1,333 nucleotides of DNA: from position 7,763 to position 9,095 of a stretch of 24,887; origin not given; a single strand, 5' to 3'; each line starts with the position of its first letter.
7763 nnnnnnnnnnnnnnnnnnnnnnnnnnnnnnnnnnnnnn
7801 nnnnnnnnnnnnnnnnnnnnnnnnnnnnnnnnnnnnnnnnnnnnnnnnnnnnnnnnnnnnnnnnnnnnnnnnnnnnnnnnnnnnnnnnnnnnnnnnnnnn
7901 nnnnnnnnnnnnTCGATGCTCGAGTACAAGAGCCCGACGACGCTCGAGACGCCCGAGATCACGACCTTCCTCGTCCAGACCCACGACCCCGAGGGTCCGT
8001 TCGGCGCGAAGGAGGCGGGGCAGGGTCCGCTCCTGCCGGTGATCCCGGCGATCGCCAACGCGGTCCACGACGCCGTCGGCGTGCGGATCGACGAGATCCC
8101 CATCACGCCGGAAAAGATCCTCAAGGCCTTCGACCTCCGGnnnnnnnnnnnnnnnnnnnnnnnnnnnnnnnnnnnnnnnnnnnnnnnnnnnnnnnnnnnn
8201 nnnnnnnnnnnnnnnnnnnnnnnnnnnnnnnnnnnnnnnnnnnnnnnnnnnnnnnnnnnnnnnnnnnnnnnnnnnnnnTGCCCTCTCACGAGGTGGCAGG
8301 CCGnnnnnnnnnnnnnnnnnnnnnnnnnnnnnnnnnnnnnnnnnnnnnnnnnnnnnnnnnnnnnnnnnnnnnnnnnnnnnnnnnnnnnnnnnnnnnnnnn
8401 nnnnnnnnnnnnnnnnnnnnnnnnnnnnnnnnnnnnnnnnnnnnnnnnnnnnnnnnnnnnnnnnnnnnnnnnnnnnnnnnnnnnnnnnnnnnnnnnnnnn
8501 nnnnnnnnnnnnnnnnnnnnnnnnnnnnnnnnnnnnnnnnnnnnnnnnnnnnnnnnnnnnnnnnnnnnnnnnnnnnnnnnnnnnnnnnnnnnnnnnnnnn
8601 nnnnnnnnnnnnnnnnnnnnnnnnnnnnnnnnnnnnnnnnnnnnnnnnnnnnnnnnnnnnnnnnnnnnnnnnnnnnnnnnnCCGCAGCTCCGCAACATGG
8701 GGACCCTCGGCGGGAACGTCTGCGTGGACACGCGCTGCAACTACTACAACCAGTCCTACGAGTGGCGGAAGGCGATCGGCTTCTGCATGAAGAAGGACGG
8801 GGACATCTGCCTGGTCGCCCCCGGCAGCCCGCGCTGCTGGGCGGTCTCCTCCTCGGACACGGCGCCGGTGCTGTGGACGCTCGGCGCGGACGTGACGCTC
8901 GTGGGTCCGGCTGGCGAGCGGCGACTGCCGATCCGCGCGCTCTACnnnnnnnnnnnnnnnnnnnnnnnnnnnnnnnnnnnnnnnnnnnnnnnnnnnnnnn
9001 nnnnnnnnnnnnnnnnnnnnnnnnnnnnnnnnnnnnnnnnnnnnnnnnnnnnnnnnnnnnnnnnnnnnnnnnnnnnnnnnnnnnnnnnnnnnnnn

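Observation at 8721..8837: HcrB-type [4Fe-4S] insertion loop in the FAD subunit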

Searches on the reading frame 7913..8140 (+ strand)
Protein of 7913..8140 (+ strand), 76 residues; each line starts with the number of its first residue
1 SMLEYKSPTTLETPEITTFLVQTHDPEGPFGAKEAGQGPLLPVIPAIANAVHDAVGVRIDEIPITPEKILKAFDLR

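Call 76: search_solved_structures(query=window:7913-8140:+, max_evalue=0.01, show_alignments=5)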
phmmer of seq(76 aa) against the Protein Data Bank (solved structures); distinct sequences matched with E-value up to 0.01: 13.
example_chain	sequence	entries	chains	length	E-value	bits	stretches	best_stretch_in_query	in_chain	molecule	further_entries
1rm6_A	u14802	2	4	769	7.1e-18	67.7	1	2-74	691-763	4-hydroxybenzoyl-CoA reductase alpha subunit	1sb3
3hrd_B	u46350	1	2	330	3.7e-13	52.7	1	1-72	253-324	Nicotinate dehydrogenase medium molybdopterin subunit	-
7dqx_A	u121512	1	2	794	3.1e-08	37.1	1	2-70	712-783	6-hydroxypseudooxynicotine dehydrogenase complex subunit gamma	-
1sij_A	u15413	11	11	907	8.2e-08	35.8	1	21-73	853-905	Aldehyde oxidoreductase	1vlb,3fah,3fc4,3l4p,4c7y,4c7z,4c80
8uem_A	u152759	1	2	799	2.1e-07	34.5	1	1-73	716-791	Carbon monoxide dehydrogenase (Large chain), CoxL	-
1dgj_A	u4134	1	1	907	3.5e-07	33.8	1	15-73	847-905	ALDEHYDE OXIDOREDUCTASE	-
1t3q_B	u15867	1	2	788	4.2e-07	33.5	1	2-73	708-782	quinoline 2-oxidoreductase large subunit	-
5g5g_C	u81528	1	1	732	5.5e-06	30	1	3-71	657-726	PUTATIVE XANTHINE DEHYDROGENASE YAGS FAD-BINDING SUBUNIT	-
5g5h_C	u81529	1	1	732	5.5e-06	30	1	3-71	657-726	Aldehyde oxidoreductase molybdenum-binding subunit PaoC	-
1n5w_B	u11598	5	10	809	3.9e-05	27.3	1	2-55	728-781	Carbon monoxide dehydrogenase large chain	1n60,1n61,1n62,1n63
1zxi_B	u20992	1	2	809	3.9e-05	27.3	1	2-55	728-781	Carbon monoxide dehydrogenase large chain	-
5y6q_C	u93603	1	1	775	0.00035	24.3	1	3-70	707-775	Aldehyde oxidase large subunit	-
1ffu_B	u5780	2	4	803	0.0014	22.4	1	2-71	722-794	CUTL, MOLYBDOPROTEIN OF CARBON MONOXIDE DEHYDROGENASE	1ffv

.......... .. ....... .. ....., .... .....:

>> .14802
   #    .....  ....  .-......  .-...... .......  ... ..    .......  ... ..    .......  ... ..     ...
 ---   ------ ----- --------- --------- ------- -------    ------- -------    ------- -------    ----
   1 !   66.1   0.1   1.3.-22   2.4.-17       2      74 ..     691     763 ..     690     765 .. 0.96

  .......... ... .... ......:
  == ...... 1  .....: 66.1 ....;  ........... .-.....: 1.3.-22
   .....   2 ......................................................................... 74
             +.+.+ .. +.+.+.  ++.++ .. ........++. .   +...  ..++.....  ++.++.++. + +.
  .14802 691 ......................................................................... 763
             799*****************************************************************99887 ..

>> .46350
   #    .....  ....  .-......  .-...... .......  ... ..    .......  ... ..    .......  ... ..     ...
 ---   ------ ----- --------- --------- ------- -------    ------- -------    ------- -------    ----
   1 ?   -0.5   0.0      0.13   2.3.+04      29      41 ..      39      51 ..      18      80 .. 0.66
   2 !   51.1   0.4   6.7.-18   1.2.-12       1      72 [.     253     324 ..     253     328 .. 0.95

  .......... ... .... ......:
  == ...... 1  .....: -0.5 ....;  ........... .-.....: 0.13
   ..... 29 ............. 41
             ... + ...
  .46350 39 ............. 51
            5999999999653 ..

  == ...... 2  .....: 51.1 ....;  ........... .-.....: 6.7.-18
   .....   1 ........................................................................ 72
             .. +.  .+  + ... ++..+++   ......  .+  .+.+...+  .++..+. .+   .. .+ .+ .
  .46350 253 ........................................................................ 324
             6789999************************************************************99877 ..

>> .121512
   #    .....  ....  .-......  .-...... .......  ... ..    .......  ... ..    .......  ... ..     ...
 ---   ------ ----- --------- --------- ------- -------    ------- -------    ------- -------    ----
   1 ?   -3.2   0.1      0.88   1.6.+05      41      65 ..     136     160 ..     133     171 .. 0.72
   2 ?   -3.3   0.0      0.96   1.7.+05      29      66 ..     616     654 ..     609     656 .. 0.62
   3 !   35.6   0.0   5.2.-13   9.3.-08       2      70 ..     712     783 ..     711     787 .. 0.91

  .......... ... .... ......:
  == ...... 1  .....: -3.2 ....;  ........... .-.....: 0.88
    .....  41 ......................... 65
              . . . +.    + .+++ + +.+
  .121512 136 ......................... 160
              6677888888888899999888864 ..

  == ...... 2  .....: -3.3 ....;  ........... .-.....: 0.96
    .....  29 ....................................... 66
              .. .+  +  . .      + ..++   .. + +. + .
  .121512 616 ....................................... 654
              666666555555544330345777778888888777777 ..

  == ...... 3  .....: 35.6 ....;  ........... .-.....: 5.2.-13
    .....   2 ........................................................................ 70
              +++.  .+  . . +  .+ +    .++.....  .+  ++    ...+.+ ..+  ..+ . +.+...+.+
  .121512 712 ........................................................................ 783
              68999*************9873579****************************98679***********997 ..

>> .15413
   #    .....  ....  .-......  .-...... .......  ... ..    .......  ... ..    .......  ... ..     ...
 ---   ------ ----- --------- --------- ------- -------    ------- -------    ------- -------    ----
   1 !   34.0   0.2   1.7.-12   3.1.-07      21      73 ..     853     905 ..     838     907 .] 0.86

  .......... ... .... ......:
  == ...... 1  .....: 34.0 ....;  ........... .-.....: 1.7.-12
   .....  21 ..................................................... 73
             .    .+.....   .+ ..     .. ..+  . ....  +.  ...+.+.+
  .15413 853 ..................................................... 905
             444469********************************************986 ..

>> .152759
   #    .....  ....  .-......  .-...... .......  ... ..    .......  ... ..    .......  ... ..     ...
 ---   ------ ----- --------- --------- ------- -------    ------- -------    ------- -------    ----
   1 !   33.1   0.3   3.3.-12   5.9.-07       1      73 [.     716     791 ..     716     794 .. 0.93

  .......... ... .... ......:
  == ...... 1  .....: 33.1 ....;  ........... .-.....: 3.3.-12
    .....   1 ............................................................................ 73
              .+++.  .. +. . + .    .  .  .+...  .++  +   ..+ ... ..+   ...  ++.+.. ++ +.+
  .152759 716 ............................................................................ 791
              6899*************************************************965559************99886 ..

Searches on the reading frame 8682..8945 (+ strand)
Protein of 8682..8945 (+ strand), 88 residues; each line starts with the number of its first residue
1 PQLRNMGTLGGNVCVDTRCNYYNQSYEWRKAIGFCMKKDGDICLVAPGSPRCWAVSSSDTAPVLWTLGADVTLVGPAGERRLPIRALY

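Call 24: search_solved_structures(query=window:8682-8945:+, max_evalue=1, show_alignments=5)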
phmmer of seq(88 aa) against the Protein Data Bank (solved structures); distinct sequences matched with E-value up to 1: 3.
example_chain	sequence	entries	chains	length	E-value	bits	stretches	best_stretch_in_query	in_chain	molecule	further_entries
1rm6_B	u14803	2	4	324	3.2e-23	85.1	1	3-87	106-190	4-hydroxybenzoyl-CoA reductase beta subunit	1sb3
5y6q_B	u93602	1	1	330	4.5e-05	26.9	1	1-81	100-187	Aldehyde oxidase medium subunit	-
5g5g_B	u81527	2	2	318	0.027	18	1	2-81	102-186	PUTATIVE XANTHINE DEHYDROGENASE YAGR MOLYBDENUM-BINDING SU SUBUNIT | Aldehyde oxidoreductase FAD-binding subunit PaoB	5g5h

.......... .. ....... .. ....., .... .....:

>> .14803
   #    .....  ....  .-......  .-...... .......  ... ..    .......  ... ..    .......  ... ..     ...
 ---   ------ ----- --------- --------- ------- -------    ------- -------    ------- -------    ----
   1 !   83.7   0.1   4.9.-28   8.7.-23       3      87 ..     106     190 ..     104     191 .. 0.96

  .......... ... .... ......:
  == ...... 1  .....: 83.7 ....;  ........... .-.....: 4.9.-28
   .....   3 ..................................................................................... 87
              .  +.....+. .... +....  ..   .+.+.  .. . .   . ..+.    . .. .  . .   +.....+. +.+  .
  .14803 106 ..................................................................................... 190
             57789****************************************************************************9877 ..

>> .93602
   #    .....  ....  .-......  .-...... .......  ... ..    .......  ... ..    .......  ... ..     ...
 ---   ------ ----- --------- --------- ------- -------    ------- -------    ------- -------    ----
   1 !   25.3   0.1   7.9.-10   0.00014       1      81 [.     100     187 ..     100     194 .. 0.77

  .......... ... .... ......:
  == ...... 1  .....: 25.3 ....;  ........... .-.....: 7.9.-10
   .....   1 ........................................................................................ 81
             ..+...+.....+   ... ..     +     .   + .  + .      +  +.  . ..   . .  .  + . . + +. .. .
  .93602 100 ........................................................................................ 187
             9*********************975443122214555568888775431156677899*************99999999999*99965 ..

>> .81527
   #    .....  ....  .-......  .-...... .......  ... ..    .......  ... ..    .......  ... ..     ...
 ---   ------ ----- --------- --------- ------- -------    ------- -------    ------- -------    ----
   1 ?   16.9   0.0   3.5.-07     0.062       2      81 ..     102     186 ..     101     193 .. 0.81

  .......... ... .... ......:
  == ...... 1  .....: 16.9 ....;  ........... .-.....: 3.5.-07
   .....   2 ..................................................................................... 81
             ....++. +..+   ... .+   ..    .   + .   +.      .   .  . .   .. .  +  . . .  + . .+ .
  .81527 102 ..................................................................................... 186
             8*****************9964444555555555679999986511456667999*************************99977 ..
